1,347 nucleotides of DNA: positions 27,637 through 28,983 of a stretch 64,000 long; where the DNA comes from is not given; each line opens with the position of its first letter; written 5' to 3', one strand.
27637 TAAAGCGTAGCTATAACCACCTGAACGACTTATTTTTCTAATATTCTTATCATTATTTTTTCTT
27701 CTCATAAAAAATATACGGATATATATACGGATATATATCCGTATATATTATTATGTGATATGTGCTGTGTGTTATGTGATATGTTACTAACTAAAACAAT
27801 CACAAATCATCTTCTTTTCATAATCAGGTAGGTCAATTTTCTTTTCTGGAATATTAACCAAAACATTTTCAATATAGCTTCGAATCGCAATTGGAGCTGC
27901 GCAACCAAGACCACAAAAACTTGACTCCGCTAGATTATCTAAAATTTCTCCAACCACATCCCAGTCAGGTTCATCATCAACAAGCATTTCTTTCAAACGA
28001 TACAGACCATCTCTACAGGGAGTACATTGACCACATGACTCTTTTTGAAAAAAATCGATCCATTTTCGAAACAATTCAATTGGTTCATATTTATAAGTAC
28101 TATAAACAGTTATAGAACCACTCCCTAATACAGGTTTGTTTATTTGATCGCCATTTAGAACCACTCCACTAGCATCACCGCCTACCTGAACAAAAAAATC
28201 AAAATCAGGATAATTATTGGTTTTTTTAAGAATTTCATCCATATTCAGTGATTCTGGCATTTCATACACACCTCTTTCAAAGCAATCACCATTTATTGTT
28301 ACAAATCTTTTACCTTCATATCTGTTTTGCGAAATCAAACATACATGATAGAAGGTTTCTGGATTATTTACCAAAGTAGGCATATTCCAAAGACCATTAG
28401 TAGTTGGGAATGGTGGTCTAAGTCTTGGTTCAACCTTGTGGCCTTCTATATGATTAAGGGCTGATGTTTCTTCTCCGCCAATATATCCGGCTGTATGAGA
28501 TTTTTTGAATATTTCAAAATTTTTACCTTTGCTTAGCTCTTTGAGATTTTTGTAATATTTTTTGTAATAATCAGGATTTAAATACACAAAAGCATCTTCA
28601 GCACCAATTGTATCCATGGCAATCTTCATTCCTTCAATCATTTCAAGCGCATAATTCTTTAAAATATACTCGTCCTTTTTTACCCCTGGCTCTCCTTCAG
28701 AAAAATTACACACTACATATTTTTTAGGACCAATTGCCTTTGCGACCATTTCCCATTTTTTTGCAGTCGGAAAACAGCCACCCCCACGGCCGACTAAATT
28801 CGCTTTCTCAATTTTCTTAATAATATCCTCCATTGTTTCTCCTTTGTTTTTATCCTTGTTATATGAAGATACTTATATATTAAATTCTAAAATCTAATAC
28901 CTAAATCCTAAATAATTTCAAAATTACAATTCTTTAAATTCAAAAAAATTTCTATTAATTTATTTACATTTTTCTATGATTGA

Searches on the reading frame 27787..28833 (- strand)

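Call 47: search_protein_families(library=pfam, proteins=[window:27787-28833:-], max_evalue=0.0001)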
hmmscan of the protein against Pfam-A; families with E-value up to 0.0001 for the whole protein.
window:27787-28833:- (348 aa): 2 families
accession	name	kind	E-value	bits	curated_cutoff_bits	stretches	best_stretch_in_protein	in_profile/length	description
PF01512.22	Complex1_51K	-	7.1e-30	104.3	31.2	1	8-164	1-148/150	Nuo51 FMN-binding domain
PF10589.14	NADH_4Fe-4S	-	8.8e-16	58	23.5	1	254-323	2-77/85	NADH-ubiquinone oxidoreductase-F iron-sulfur binding region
